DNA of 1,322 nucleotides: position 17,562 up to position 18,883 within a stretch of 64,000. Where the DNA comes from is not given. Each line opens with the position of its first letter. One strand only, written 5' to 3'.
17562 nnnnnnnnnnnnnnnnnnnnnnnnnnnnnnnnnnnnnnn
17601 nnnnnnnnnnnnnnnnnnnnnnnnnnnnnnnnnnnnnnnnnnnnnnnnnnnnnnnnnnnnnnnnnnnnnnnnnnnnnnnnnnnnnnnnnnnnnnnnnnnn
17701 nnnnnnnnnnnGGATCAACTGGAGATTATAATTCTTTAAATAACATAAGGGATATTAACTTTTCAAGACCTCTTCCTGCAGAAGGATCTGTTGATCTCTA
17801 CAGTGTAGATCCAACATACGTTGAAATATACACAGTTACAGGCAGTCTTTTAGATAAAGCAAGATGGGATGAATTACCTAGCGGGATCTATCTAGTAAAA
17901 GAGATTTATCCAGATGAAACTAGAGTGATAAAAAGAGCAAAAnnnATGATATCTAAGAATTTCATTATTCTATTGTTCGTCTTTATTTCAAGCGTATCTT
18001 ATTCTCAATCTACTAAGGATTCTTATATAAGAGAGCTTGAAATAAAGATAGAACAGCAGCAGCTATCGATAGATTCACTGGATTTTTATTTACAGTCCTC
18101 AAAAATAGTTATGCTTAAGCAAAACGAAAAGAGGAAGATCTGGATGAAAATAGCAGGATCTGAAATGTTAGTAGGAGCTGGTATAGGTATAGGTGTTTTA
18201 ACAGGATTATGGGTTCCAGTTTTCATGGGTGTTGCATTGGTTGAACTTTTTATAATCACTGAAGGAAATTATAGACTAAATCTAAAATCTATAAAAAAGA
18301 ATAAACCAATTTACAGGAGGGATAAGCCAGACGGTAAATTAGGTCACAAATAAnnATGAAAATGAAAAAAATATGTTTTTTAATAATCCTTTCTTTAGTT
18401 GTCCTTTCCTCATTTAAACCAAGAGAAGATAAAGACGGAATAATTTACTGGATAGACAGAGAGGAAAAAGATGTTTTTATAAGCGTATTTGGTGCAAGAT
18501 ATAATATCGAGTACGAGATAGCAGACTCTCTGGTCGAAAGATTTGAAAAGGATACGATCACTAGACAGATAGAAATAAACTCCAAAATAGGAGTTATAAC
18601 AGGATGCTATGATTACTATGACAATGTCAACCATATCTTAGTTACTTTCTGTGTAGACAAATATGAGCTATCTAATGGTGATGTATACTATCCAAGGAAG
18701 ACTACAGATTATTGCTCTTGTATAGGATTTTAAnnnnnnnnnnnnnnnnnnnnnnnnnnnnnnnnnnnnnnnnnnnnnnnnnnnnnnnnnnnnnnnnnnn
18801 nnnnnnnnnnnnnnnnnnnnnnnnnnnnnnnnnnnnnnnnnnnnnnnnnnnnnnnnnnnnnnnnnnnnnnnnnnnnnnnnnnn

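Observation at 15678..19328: Secretion-targeted virulence-like cluster: T9SS-sorted subtilisin, two small exported proteins and a secreted non-specific nuclease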

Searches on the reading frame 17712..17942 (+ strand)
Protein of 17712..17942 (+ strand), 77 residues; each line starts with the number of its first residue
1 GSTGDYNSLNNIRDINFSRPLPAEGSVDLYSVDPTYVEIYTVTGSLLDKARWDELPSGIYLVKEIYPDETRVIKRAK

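Call 5: search_protein_families(library=ncbifam, proteins=[window:17712-17942:+], max_evalue=10)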
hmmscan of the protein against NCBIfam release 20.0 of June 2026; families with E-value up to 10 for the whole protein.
seq(77 aa): 2 families
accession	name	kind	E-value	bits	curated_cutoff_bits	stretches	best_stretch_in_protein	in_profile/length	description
TIGR04183.1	Por_Secre_tail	domain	0.025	14.5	23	1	24-70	20-64/72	T9SS type A sorting domain-containing protein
TIGR01702.1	CO_DH_cata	equivalog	0.11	10.6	478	1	9-40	218-249/621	anaerobic carbon-monoxide dehydrogenase catalytic subunit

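Call 6: search_protein_families(library=pfam, proteins=[window:17712-17942:+], max_evalue=10)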
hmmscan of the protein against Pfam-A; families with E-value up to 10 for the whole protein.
seq(77 aa): 0 families

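Call 19: search_protein_families(library=ncbifam, alignment_id=A1, max_evalue=1)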
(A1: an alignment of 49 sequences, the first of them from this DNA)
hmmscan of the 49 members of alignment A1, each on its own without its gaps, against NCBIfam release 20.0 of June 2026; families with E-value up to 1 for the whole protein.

A. member 1, seq(72 aa): 2 families
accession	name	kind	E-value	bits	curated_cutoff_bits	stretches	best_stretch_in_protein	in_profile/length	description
TIGR04183.1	Por_Secre_tail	domain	0.021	14.8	23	1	21-65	22-64/72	T9SS type A sorting domain-containing protein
TIGR01702.1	CO_DH_cata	equivalog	0.12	10.5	478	1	4-35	218-249/621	anaerobic carbon-monoxide dehydrogenase catalytic subunit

B. families by the number of members that match (of 49 scanned): 15 families
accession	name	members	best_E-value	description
TIGR04183.1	Por_Secre_tail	25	7.7e-06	T9SS type A sorting domain-containing protein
NF047580.1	BPSS1187_fam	2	0.053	BPSS1187 family protein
TIGR01742.1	SA_tandem_lipo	2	0.053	tandem-type lipoprotein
NF000908.1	PRK00089.1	1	0.03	GTPase Era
NF047701.1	B9T54_RS14040_fam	1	0.037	B9T54_RS14040 family protein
TIGR00436.1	era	1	0.039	GTPase Era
NF033708.1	T9SS_Cterm_ChiA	1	0.049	T9SS sorting signal type C domain-containing protein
NF011915.0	PRK15386.1-4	1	0.063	EspK/GogB family type III secretion system effector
NF052644.1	T9SS_DNase_Rie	1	0.067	T9SS-dependent surface endonuclease, AS87_RS02955 family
NF000061.1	linco_LnuP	1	0.067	lincosamide nucleotidyltransferase Lnu(P)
NF002598.0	PRK02253.1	1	0.094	deoxyuridine 5'-triphosphate nucleotidohydrolase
TIGR01702.1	CO_DH_cata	1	0.12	anaerobic carbon-monoxide dehydrogenase catalytic subunit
NF033902.0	iso_D2_wall_anc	1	0.12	SpaH/EbpB family LPXTG-anchored major pilin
NF010434.0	PRK13860.1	1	0.13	pilin minor subunit VirB5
TIGR01638.1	Atha_cystat_rel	1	0.16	Arabidopsis thaliana cystatin-related protein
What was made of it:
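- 17781..17945 (+): Shortened T9SS type A CTD-like tail (aa 702-755) plus the stop codon. G736 and K752 are invariant. TIGR04183 gives 14.5-14.8 bits, E 0.02-0.025, below the cutoff of 23 (calls 5, 19). 25 of 49 family tails hit TIGR04183, best E 7.7e-6 (call 19).
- On T9SS type A CTD cargo (TIGR04183 / PF18962): In the 49-tail scan (call 19), the best E-value is 7.7e-6.
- TIGR04183 is the only model that recurs across the divergent tails (25 of 49; call 19).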

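Call 20: search_protein_families(library=pfam, alignment_id=A1, max_evalue=1)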
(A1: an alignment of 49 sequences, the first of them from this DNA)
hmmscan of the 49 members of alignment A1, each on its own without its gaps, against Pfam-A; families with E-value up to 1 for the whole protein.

A. member 1, seq(72 aa): 1 family
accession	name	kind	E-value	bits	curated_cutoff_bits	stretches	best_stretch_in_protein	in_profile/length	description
PF18962.6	Por_Secre_tail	-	0.18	12.5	27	1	18-67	6-69/75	Secretion system C-terminal sorting domain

B. families by the number of members that match (of 49 scanned): 9 families
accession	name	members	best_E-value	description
PF18962.6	Por_Secre_tail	8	0.0081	Secretion system C-terminal sorting domain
PF04841.19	Vps16_N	3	0.0057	Vps16, N-terminal region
PF07495.19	Y_Y_Y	2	0.032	Y_Y_Y domain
PF19574.5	LolA_3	2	0.037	Outer membrane lipoprotein carrier protein LolA-like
PF09156.16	Anthrax-tox_M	1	0.017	Anthrax toxin lethal factor, middle domain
PF24682.1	OB_RRP5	1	0.026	RRP5 OB-fold domain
PF08533.16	Glyco_hydro_42C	1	0.037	Beta-galactosidase C-terminal domain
PF20091.5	Abhydrolase_10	1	0.17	Alpha/beta hydrolase domain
PF10908.13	Tlde1_dom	1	0.22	Tlde1 domain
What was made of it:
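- On T9SS type A CTD cargo (TIGR04183 / PF18962): PF18962: 12.5 against 27 (calls 5, 19, 20).
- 25 of 49 tails hit TIGR04183, and no other model recurs in more than 2-3 tails (calls 19, 20). This protein's tail fails the curated cutoffs: 14.5 vs 23 bits for TIGR04183 and 12.5 vs 27 for PF18962 (calls 5, 20).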

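Call 35: search_solved_structures(query=A1, max_evalue=10, show_alignments=2)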
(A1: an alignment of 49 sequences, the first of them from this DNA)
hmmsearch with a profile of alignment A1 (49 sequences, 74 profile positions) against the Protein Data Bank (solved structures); distinct sequences matched with E-value up to 10: 4.
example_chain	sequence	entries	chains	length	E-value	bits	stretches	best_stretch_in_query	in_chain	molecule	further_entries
8glk_D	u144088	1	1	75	0.00028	24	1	23-73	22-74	Endonuclease I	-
9whd_A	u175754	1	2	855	0.38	14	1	37-72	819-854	GH167 glycoside hydrolase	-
5yyu_A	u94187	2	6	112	0.97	12.7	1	3-44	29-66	Single-stranded DNA-binding protein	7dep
7d8j_A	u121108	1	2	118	1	12.6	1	3-44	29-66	Single-stranded DNA-binding protein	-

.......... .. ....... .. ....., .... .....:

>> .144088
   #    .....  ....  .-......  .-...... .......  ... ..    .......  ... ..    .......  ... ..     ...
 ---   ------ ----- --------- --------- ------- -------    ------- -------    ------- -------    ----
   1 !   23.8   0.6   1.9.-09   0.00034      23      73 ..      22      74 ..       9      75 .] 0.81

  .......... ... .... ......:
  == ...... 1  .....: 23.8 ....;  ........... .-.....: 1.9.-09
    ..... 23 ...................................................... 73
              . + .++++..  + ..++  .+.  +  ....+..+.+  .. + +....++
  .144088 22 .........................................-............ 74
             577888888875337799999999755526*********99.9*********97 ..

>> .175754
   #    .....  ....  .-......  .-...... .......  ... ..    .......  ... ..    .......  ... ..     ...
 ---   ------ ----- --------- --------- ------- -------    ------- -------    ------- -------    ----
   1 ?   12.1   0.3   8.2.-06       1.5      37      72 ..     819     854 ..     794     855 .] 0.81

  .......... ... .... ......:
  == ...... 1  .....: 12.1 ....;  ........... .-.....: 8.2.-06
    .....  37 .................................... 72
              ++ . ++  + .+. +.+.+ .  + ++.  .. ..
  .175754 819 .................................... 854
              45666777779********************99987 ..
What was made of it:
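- On T9SS type A CTD cargo (TIGR04183 / PF18962): They align to the NucA CTD (call 35). The profile covers only CTD residues 22-74 (call 35).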

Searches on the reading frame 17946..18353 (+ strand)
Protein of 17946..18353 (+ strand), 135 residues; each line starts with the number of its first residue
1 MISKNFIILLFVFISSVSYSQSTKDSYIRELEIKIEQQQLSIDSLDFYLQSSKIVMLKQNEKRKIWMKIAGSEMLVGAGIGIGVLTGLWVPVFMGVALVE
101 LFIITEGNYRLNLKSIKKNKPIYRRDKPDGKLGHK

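Call 3: search_protein_families(library=pfam, proteins=[window:17946-18353:+], max_evalue=0.1)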
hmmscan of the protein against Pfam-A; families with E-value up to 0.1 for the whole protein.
window:17946-18353:+ (135 aa): 1 family
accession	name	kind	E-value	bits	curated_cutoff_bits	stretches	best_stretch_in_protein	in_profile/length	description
PF20538.3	DUF6753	-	0.024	14.6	27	1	35-98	84-143/217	Family of unknown function (DUF6753)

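Call 4: search_protein_families(library=ncbifam, proteins=[window:17946-18353:+], max_evalue=0.1)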
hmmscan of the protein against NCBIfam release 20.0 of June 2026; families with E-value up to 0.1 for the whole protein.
window:17946-18353:+ (135 aa): 2 families
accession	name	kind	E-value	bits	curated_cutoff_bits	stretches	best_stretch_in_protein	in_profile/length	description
TIGR02473.1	flagell_FliJ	equivalog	0.055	13.9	50.45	1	25-68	67-110/141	flagellar export protein FliJ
NF040985.1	MamG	equivalog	0.064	13.5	100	1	70-104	47-83/102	magnetosome protein MamG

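Call 11: search_protein_families(library=phrogs, proteins=[window:17946-18353:+], max_evalue=0.001)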
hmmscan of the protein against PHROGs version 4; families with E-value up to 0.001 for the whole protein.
window:17946-18353:+ (135 aa): 0 families

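Call 36: find_homologous_proteins(query=window:17946-18353:+)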
Query window:17946-18353:+ (135 aa): 44 proteins with E <= 0.001 among 66 candidates.
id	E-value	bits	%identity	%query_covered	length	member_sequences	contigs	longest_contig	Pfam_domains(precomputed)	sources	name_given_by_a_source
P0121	6.8e-75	267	94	100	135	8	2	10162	-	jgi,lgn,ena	jgi:hypothetical protein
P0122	2.9e-68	245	87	100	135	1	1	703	-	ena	-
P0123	6.4e-52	193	69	93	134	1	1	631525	-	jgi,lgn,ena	jgi:hypothetical protein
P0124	8.5e-52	192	67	98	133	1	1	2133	-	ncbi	-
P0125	1.2e-51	192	64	100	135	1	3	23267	-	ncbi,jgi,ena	jgi:hypothetical protein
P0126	1.8e-51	191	65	98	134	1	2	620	-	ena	-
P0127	3.2e-51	190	64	100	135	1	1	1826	-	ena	-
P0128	5.6e-51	190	66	90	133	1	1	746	-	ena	-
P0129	7.3e-51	189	67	98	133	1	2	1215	-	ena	-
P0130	1.8e-50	188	66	98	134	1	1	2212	-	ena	-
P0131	3.1e-50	187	65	98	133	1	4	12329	-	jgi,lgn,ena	-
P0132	3.8e-50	187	63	98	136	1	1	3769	-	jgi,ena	jgi:hypothetical protein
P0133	4.0e-50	187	64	100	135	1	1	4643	-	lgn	-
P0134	6.7e-50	186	65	98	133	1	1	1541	-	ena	-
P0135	1.0e-49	185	64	98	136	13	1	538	-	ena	-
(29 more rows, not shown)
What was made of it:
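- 17946..18353 (+): sm135: a conserved small membrane protein. Its ATG directly abuts the protease stop codon. There are 44 homologues at 57-94% identity, including on contigs of 611-631 kb (call 36).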

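Call 99: search_solved_structures(query=A4, max_evalue=10)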
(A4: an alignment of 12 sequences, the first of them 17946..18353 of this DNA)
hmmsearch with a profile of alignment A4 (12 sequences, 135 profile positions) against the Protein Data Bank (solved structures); distinct sequences matched with E-value up to 10: 9.
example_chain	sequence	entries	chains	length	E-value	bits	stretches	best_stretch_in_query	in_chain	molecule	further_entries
8x16_R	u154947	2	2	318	0.17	14.8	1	80-128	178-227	Adenosine receptor A3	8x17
9ebh_R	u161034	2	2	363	0.25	14.2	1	80-128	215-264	Adenosine receptor A3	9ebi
3b8k_A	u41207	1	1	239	0.28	14.1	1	28-98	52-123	Dihydrolipoyllysine-residue acetyltransferase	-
6emw_F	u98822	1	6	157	0.52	13.2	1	22-78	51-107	ATP-dependent Clp protease ATP-binding subunit ClpC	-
6p4f_A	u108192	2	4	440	0.53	13.2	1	25-112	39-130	DNA-dependent ATPase XPBII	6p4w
5tnu_A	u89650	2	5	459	0.56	13.1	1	25-112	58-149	DNA-dependent ATPase XPBII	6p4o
8i9r_CG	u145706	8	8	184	0.77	12.7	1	45-101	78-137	60S ribosome subunit biogenesis protein NIP7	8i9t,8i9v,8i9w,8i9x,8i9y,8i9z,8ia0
8piu_B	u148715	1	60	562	1.1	12.1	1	28-98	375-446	Dihydrolipoyllysine-residue acetyltransferase component of pyruvate dehydrogenase complex,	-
6ct0_0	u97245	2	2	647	1.4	11.8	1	28-98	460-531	Dihydrolipoyllysine-residue acetyltransferase component of pyruvate dehydrogenase complex,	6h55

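Call 102: search_protein_families(library=padloc, proteins=[window:17946-18353:+], max_evalue=0.01)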
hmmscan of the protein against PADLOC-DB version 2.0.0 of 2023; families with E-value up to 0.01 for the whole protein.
window:17946-18353:+ (135 aa): 0 families

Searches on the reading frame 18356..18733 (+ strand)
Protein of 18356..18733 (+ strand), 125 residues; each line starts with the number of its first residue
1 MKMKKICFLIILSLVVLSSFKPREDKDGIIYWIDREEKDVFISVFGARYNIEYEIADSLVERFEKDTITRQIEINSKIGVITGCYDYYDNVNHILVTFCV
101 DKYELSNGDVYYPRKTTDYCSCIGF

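Call 3: search_protein_families(library=pfam, proteins=[window:18356-18733:+], max_evalue=0.1)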
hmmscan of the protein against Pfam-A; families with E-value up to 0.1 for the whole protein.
window:18356-18733:+ (125 aa): 0 families

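Call 4: search_protein_families(library=ncbifam, proteins=[window:18356-18733:+], max_evalue=0.1)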
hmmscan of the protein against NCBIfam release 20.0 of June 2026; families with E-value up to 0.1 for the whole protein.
window:18356-18733:+ (125 aa): 0 families

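Call 11: search_protein_families(library=phrogs, proteins=[window:18356-18733:+], max_evalue=0.001)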
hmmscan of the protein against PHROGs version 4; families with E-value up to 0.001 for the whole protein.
window:18356-18733:+ (125 aa): 0 families

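Call 47: search_protein_representatives(protein=window:18356-18733:+)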
Query: 125 residues. Proteins with E-value up to 0.001 (for the whole library): 4; up to 1e-10: 2; up to 1e-30: 0. The best 4 are listed.
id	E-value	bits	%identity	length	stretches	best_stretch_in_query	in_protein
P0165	1.9e-24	102.6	49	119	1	10-122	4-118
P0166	3.9e-14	69.3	35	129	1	6-122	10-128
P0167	1.1e-10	58.2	38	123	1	9-113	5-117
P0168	1.2e-05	41.9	33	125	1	13-110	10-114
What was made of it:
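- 18356..18733 (+): sm125: a small protein with a signal peptide, from a narrow family. Only 4 representatives were found among 1.84 billion, at 33-49% identity (call 47).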

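Call 98: search_solved_structures(query=A5, max_evalue=10)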
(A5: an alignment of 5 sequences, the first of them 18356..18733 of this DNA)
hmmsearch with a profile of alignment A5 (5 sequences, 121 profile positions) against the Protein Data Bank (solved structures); distinct sequences matched with E-value up to 10: 14.
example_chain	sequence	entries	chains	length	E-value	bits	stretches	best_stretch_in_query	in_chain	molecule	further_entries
7qg8_5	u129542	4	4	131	1.1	12.5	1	47-79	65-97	30S ribosomal protein S6, non-modified isoform | 30S ribosomal protein S6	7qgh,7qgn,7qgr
9f4a_Le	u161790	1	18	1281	1.1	12.4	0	60-94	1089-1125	Long tail fiber proximal subunit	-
4v6y_AF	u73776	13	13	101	1.2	12.4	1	47-78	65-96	30S ribosomal protein S6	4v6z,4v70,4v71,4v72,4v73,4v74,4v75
23wi_f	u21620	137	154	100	1.2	12.3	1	47-78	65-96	Small ribosomal subunit protein bS6, non-modified isoform | 30S RIBOSOMAL PROTEIN S6 | 30S ribosomal protein S6, non-modified isoform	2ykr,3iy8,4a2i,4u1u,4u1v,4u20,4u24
6ofx_K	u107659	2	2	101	1.2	12.3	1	47-78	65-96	30S ribosomal protein S6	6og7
9iot_f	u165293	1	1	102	1.2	12.3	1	47-78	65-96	Small ribosomal subunit protein bS6, fully modified isoform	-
4ybb_AF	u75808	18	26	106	1.2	12.3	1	47-78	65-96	30S ribosomal protein S6 | 30S ribosomal protein S6, fully modified isoform | Small ribosomal subunit protein bS6, non-modified isoform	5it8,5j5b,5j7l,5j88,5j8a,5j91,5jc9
6hrm_k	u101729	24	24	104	1.2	12.3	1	47-78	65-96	30S ribosomal protein S6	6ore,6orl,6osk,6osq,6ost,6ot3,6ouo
7nbu_F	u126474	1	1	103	1.2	12.3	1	47-78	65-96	30S ribosomal protein S6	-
7nso_f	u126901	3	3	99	1.2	12.3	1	47-78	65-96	30S ribosomal protein S6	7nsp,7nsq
6bu8_F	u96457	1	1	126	1.3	12.2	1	47-79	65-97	30S ribosomal protein S6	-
3jbu_F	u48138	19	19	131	1.4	12.2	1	47-79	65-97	30S ribosomal protein S6 | Small ribosomal subunit protein bS6 | Small ribosomal subunit protein bS6, non-modified isoform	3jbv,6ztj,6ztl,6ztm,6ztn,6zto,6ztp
4v7c_AF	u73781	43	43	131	1.4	12.2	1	47-79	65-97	30S ribosomal protein S6 | 30S ribosomal protein S6 1 | Small ribosomal subunit protein bS6, non-modified isoform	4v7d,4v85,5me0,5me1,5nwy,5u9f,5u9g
10fz_F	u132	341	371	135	1.4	12.1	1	47-79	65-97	Small ribosomal subunit protein bS6, fully modified isoform | Small ribosomal subunit protein bS6 | 30S ribosomal protein S6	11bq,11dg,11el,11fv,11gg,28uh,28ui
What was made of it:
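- On KLIKK protease-potempin pair: The sm125 and sm135 profiles find no potempin chain in the PDB at E<=10 (calls 98, 99).
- Closest known: Mirolase and the other KLIKK subtilases of Tannerella forsythia. Different: sm135 and sm125 show no sequence match to potempins or to any solved protein (calls 98, 99).
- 18356..18733 (+): There are no Pfam or PDB matches (calls 3, 98).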

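Call 102: search_protein_families(library=padloc, proteins=[window:18356-18733:+], max_evalue=0.01)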
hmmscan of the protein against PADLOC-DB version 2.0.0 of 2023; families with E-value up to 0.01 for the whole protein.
window:18356-18733:+ (125 aa): 1 family
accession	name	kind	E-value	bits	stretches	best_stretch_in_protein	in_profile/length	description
PDLC00668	Effector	-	0.00019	19.4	1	7-79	78-149/184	2TM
